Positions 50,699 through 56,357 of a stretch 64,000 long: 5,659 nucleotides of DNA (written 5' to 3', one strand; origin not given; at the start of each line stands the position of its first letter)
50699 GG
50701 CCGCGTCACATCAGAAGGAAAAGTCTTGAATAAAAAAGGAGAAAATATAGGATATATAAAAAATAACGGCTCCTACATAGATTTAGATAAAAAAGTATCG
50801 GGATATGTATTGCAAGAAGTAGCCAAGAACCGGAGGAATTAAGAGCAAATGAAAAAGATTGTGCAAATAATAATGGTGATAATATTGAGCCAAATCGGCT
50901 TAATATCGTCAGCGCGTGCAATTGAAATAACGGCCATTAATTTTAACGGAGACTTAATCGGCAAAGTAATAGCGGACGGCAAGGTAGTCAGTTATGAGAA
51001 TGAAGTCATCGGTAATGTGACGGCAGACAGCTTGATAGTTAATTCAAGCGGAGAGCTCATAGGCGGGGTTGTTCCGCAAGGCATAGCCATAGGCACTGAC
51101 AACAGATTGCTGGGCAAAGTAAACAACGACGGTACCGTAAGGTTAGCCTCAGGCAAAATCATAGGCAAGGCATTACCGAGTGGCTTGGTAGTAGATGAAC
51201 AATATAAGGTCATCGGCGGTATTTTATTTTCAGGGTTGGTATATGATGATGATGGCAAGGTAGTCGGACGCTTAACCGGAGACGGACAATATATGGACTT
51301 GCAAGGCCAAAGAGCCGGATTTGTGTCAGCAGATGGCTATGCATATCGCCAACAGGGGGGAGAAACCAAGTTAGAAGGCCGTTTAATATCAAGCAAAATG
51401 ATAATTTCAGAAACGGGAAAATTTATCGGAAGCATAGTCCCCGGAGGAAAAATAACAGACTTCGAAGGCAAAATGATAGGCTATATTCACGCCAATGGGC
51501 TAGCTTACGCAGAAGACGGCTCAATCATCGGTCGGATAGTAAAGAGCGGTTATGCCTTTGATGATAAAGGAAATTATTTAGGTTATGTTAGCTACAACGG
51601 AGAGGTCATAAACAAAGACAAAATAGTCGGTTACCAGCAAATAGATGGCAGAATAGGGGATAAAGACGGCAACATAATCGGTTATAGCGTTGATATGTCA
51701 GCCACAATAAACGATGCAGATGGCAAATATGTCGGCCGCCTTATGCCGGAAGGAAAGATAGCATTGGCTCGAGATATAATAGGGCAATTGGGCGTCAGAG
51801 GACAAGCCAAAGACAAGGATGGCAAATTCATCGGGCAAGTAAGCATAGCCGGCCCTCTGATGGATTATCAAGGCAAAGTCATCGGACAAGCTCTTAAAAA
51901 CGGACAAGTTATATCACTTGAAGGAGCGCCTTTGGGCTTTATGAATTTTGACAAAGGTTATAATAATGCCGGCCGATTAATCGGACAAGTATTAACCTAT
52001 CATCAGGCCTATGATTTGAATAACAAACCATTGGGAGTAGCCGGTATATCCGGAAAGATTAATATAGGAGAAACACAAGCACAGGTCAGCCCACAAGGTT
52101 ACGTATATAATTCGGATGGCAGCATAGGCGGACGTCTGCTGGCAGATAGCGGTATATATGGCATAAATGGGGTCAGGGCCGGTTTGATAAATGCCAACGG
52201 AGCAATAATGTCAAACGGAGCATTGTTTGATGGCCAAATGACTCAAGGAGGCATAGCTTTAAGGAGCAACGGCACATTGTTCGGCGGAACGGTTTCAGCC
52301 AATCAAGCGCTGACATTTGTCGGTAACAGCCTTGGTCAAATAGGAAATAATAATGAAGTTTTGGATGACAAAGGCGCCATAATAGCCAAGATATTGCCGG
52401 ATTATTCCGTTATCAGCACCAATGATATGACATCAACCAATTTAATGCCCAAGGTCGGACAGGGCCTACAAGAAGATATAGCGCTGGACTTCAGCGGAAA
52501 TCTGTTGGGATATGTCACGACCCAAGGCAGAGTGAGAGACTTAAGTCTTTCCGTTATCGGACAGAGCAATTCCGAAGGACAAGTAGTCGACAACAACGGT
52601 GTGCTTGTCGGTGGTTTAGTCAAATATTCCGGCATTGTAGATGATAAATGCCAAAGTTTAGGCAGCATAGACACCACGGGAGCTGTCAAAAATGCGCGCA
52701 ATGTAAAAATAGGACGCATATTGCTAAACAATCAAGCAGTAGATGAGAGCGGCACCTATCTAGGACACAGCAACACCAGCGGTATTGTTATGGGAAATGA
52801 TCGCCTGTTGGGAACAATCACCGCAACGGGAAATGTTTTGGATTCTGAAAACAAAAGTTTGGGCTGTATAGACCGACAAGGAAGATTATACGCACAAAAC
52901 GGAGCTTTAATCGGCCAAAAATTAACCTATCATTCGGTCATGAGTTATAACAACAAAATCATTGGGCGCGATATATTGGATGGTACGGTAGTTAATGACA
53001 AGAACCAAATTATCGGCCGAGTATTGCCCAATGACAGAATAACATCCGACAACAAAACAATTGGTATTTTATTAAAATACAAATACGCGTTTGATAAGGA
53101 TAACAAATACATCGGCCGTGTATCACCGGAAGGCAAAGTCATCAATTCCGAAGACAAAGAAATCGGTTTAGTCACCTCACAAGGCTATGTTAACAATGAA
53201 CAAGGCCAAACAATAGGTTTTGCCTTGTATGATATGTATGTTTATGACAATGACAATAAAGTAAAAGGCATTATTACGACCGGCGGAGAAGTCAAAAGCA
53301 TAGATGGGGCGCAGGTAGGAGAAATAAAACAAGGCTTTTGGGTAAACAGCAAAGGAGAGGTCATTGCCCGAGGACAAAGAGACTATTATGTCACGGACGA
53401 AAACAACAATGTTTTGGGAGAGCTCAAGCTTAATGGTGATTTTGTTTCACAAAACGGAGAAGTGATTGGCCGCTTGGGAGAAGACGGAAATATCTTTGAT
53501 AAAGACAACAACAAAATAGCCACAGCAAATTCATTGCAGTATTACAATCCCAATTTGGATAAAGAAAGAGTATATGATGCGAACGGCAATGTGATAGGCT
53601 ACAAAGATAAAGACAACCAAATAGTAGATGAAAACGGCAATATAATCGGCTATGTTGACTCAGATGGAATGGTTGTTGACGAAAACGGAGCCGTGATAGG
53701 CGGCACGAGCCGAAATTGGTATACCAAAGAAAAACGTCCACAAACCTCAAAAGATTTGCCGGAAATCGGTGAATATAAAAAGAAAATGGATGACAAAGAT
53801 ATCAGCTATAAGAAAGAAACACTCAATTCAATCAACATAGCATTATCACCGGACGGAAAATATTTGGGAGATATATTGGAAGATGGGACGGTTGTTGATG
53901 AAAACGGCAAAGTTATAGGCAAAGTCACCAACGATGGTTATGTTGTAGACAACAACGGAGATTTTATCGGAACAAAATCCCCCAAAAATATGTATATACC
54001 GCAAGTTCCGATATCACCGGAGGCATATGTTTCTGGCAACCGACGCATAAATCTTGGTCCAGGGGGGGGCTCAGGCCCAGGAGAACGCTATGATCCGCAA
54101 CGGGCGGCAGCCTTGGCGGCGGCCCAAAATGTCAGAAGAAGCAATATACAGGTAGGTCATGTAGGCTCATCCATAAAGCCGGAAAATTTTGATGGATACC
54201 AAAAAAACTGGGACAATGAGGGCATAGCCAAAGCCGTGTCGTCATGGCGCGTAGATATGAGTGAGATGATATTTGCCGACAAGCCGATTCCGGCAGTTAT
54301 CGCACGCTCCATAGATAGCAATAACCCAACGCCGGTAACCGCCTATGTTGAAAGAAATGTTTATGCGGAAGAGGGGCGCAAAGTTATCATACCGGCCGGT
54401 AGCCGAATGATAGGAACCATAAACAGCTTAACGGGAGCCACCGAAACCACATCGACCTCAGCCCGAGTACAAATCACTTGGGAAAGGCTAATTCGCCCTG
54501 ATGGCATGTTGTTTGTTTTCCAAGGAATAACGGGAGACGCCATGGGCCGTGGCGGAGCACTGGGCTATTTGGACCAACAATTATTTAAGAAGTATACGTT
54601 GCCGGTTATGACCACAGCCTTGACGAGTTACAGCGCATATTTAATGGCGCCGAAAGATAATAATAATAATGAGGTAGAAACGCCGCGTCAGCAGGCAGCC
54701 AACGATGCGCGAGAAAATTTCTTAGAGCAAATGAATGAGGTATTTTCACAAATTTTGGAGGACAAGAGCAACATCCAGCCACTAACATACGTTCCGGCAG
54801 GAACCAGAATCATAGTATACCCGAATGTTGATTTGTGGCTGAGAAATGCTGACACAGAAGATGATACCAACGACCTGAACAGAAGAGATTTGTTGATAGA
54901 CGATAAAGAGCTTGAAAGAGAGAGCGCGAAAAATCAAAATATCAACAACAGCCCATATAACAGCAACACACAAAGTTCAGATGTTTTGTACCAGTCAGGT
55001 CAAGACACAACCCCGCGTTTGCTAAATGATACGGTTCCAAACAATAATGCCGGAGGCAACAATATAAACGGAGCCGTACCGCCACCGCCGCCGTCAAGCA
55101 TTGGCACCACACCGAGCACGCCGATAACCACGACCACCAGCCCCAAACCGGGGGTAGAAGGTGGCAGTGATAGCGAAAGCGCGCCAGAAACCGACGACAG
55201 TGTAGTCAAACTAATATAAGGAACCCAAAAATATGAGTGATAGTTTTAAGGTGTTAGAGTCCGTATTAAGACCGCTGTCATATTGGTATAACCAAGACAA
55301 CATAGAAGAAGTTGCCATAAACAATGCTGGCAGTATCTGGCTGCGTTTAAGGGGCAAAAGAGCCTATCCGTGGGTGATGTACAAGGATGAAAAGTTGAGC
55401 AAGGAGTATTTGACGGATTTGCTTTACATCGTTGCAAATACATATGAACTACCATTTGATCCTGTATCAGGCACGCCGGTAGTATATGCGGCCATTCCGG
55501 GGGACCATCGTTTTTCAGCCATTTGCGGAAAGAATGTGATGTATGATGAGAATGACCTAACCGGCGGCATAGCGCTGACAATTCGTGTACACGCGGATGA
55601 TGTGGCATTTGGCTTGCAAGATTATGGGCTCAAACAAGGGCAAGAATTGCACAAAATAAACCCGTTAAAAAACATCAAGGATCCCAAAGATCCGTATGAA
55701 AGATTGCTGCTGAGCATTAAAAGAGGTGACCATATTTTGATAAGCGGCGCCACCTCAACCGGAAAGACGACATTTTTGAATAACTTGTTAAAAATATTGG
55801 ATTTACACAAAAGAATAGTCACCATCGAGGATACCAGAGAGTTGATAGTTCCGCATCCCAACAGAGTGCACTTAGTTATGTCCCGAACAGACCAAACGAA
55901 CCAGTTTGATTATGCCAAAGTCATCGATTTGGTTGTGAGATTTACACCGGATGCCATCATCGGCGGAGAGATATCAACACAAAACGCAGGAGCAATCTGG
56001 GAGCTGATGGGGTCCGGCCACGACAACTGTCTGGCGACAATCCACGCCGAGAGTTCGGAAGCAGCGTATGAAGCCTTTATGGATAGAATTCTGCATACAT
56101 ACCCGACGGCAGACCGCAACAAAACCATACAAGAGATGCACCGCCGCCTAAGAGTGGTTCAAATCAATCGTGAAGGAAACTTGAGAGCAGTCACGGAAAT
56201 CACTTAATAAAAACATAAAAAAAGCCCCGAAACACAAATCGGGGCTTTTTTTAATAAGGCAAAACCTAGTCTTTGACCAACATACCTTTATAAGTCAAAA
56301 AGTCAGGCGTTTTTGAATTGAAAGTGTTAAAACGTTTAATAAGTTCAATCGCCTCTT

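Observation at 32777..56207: Single ~23-kb VirB-type T4SS operon combining Rickettsiales-like signatures with novel content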

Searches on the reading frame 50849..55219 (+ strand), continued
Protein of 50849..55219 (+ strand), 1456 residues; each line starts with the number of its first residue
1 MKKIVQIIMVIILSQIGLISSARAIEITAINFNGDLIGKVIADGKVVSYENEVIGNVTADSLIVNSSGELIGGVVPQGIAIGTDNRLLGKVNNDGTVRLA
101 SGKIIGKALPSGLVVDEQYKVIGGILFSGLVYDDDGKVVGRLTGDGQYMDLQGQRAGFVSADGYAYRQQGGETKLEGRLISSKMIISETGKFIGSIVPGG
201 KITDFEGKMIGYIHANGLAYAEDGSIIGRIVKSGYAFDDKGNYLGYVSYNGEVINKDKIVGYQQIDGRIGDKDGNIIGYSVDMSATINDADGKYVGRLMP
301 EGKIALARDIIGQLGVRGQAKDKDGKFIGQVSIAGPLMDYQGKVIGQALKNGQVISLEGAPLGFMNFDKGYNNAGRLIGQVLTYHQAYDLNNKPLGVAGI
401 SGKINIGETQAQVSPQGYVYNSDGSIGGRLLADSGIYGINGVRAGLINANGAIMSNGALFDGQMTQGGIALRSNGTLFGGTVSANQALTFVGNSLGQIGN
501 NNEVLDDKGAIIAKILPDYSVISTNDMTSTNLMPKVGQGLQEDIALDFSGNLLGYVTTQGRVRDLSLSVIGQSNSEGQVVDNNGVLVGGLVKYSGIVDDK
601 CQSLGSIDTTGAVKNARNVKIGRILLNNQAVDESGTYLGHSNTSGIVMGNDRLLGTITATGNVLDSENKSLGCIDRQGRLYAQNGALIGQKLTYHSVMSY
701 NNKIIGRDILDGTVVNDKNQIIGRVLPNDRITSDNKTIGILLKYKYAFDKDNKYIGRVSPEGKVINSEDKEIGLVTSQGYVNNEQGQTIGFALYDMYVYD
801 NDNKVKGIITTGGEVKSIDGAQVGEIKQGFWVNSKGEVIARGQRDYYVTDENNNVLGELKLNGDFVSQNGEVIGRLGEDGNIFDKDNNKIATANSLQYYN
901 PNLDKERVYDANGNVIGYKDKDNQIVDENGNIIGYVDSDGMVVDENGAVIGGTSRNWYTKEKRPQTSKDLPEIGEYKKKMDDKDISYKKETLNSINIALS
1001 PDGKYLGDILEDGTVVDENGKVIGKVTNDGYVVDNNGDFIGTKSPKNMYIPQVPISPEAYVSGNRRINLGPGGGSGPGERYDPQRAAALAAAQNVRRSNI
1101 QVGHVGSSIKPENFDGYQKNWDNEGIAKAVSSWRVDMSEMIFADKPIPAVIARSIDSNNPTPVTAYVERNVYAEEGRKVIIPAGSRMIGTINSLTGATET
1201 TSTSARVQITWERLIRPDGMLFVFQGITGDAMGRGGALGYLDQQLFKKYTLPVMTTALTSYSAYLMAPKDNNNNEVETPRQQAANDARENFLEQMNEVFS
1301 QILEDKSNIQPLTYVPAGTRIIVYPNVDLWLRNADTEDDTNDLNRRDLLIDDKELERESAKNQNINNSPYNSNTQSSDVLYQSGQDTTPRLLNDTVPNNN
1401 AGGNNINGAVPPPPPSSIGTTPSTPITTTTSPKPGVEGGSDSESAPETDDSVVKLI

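Call 32: find_encoding_contigs(protein=P0084, flank=10000, max_places=3)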
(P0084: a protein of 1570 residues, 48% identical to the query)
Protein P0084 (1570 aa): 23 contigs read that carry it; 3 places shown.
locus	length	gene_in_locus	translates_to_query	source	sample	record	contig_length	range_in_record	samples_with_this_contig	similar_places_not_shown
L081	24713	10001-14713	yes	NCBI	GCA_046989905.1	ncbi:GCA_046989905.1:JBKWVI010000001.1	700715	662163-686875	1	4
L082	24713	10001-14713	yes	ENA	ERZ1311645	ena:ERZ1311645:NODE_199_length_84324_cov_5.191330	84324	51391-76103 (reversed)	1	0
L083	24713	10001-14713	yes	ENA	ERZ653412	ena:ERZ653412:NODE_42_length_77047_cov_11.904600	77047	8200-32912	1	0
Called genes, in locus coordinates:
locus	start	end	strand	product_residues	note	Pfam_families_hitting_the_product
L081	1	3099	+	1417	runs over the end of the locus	-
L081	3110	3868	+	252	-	PF04335:VirB8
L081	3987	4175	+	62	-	-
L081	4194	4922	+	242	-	PF04335:VirB8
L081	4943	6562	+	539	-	PF03524:CagX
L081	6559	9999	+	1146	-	-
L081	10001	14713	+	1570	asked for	PF12396:DUF3659 (faint), PF21784:Bflower (faint), PF21785:Bflower_2, PF03743:TrbI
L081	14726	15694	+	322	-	PF00437:T2SSE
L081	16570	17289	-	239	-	-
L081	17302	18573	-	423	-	-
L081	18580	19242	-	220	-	-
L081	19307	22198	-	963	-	-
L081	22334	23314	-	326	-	PF01381:HTH_3, PF04545:Sigma70_r4 (faint), PF12844:HTH_19 (weak), PF13443:HTH_26 (faint), PF13560:HTH_31, PF01381:HTH_3, PF13560:HTH_31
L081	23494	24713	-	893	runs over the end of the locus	PF01551:Peptidase_M23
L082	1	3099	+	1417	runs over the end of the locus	-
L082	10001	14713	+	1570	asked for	PF12396:DUF3659 (faint), PF21784:Bflower (faint), PF21785:Bflower_2, PF03743:TrbI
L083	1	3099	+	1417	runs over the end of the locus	-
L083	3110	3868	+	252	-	PF04335:VirB8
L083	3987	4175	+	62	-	-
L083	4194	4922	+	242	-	PF04335:VirB8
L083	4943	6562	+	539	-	PF03524:CagX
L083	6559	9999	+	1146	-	-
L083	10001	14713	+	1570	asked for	PF12396:DUF3659 (faint), PF21784:Bflower (faint), PF21785:Bflower_2, PF03743:TrbI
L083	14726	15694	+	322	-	PF00437:T2SSE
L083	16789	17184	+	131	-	PF12844:HTH_19 (weak), PF13560:HTH_31 (faint), PF01381:HTH_3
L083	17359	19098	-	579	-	PF03485:Arg_tRNA_synt_N, PF00750:tRNA-synt_1d, PF05746:DALR_1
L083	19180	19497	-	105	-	-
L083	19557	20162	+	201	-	-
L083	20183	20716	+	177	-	PF00881:Nitroreductase, PF14512:TM1586_NiRdase (weak), PF00881:Nitroreductase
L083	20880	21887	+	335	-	PF00044:Gp_dh_N, PF02800:Gp_dh_C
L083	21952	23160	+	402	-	PF00162:PGK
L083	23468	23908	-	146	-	-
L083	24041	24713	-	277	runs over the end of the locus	PF00639:Rotamase, PF13145:Rotamase_2, PF13616:Rotamase_3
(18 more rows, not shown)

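Call 89: find_encoding_contigs(protein=P0020, flank=10000, max_places=1)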
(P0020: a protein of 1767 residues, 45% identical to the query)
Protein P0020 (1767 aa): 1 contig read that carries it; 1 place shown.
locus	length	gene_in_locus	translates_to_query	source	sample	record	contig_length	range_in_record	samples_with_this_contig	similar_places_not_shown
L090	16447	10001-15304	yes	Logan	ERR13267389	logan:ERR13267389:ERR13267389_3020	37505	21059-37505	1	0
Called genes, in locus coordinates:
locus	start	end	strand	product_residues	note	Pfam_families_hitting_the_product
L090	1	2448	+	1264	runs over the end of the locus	-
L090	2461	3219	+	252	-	PF04335:VirB8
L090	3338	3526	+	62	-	-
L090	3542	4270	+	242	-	PF04335:VirB8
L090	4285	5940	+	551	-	PF03524:CagX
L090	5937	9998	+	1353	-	-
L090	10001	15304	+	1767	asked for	PF05593:RHS_repeat (faint), PF21784:Bflower (faint), PF21785:Bflower_2, PF12396:DUF3659 (weak), PF21785:Bflower_2, PF03743:TrbI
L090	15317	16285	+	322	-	PF00437:T2SSE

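Call 90: find_encoding_contigs(protein=P0006, flank=10000, max_places=1)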
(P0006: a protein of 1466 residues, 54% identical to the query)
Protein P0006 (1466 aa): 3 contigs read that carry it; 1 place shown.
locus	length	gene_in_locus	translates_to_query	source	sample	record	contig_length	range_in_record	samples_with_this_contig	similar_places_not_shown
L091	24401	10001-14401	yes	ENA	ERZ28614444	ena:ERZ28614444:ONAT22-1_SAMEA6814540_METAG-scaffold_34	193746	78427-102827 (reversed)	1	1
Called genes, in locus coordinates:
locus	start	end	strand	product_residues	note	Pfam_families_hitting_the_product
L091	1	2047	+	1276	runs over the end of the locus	-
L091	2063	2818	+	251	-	PF04335:VirB8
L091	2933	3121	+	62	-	-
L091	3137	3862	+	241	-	PF04335:VirB8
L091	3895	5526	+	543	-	PF03524:CagX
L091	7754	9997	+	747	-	-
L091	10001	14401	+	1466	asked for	PF12396:DUF3659 (faint), PF21784:Bflower (faint), PF21785:Bflower_2 (weak), PF03743:TrbI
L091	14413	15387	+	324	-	PF00437:T2SSE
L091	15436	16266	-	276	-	PF00270:DEAD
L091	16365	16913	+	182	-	PF00857:Isochorismatase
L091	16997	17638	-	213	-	-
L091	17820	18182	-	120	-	PF01050:MannoseP_isomer, PF07883:Cupin_2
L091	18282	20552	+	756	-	PF13185:GAF_2, PF01590:GAF, PF05524:PEP-utilisers_N, PF00391:PEP-utilizers, PF02896:PEP-utilizers_C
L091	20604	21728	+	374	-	PF13413:HTH_25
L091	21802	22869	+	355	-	PF04551:GcpE, PF26540:GcpE_C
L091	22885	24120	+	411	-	PF00152:tRNA-synt_2 (faint), PF13393:tRNA-synt_His, PF00587:tRNA-synt_2b, PF03129:HGTP_anticodon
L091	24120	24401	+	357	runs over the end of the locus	PF03462:PCRF, PF00472:RF-1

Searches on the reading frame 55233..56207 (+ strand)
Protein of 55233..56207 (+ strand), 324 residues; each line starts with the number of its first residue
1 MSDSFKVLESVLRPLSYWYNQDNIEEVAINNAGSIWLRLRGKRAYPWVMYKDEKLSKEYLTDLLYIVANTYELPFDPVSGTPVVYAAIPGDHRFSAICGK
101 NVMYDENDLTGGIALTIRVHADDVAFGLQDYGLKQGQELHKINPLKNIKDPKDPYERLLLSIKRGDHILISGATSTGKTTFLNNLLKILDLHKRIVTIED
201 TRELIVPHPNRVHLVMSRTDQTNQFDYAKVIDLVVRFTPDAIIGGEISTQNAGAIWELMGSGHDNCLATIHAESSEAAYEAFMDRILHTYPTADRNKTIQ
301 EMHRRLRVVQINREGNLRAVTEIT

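Call 5: search_protein_families(library=pfam, proteins=[window:55233-56207:+], max_evalue=0.01)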
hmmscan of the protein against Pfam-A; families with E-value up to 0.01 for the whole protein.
window:55233-56207:+ (324 aa): 4 families
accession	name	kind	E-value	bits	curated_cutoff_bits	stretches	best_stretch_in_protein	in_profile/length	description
PF00437.27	T2SSE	-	7.1e-22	78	24.9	1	152-278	131-251/370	Type II/IV secretion system protein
PF01580.24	FtsK_SpoIIIE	-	7.4e-05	22.7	24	1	163-186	36-60/221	FtsK/SpoIIIE family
PF13191.12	AAA_16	-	0.0028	18.6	32.6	1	162-206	19-70/167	AAA ATPase domain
PF12775.13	AAA_7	-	0.006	16.6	25.8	0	160-193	28-61/181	P-loop containing dynein motor region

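Call 10: search_protein_families(library=ncbifam, proteins=[window:55233-56207:+], max_evalue=0.01)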
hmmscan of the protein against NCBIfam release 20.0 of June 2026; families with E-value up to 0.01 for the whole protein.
window:55233-56207:+ (324 aa): 22 families
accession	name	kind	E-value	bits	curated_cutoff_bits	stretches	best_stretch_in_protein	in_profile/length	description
TIGR02788.1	VirB11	equivalog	2.2e-41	141.9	249.95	1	18-323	1-306/308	P-type DNA transfer ATPase VirB11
NF010475.0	PRK13900.1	equivalog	4.9e-36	124.5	389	1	1-288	1-285/333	type IV secretion system ATPase VirB11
NF010425.0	PRK13851.1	equivalog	9e-24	84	461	1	8-279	7-277/344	type IV secretion system protein VirB11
TIGR02782.1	TrbB_P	equivalog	6.1e-22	78.3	304.55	1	21-323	20-290/303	P-type conjugative transfer ATPase TrbB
TIGR03819.1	heli_sec_ATPase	hypoth_equivalog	1.8e-20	73.4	373.15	1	163-276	176-291/340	TadA family conjugal transfer-associated ATPase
NF058587.1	archaellum_moto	equivalog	1.8e-18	66.6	550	1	158-274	268-385/527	archaellum flagellar ATPase motor FlaI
NF010407.0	PRK13833.1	subfamily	2.9e-13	50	499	1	166-323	145-297/323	conjugal transfer protein TrbB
NF010469.0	PRK13894.1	subfamily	4.3e-13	49.3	508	1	158-323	142-304/320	conjugal transfer ATPase TrbB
NF041000.1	ATPase_ComGA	equivalog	5e-13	48.7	300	1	166-282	129-242/267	competence type IV pilus ATPase ComGA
NF053672.1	bindosome_BasE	exception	3.9e-12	45.7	1000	1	169-274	274-380/512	bindosome assembly system ATPase subunit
TIGR01420.1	pilT_fam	subfamily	6.1e-12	45.4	319.1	1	164-309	122-262/343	PilT/PilU family type 4a pilus ATPase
TIGR02525.1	plasmid_TraJ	equivalog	1.2e-08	34.4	368.3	1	151-309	138-292/372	plasmid transfer ATPase TraJ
NF053534.1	T4PilAsmATPsTfpB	equivalog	8.8e-07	27.7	850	1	167-278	338-445/584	type IV pilus assembly ATPase TfpB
TIGR02533.1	type_II_gspE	equivalog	1.4e-06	27.3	630.25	1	167-284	245-358/486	type II secretion system ATPase GspE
TIGR02538.1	type_IV_pilB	equivalog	1.1e-05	24.3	675.65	1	167-283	318-430/564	type IV-A pilus assembly ATPase PilB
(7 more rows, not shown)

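Call 76: search_solved_structures(query=window:55233-56204:+, max_evalue=0.00001)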
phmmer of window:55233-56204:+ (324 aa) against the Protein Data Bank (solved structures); distinct sequences matched with E-value up to 0.00001: 15.
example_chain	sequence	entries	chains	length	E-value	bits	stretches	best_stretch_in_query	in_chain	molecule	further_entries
2gza_A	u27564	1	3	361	2.2e-16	63.1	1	12-287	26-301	Type IV secretion system protein VirB11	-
6bge_A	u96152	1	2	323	4.8e-15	58.6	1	159-281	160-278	VirB11-like protein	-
1g6o_A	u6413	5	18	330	5.1e-15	58.6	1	160-281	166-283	CAG-ALPHA | virB11 homolog | Cag-alfa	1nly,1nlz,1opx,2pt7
8rkd_E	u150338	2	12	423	2.4e-14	56.4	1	167-302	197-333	Pilus assembly ATPase CpaF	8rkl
8rjf_A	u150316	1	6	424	2.4e-14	56.4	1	167-302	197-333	Pilus assembly ATPase CpaF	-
9e24_A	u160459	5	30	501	3.9e-14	55.7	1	167-302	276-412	CpaF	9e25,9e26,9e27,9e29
4ii7_A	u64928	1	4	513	2.2e-13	53.2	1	162-276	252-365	FlaI ATPase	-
4ihq_A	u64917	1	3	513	1.5e-12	50.5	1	162-276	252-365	FlaI ATPase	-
2oap_1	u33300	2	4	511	1.6e-11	47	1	156-273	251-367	Type II secretion system protein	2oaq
6ojx_A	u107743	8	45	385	9.3e-09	38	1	159-292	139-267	Twitching motility pilus retraction ATPase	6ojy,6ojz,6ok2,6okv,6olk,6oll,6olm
10my_A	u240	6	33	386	1.5e-08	37.4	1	160-308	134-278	PilT/PilU family type 4a pilus ATPase | Twitching motility protein PilT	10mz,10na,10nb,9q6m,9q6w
5zfq_A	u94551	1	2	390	1.7e-08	37.1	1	165-291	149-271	Twitching motility pilus retraction protein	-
9n32_A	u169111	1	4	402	7.3e-08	35.1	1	148-298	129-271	PilU protein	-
8dze_A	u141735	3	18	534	7.2e-07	31.8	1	169-294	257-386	BfpD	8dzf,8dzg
5fl3_A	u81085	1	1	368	5.7e-06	28.8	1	155-274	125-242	PILI RETRACTION PROTEIN PILT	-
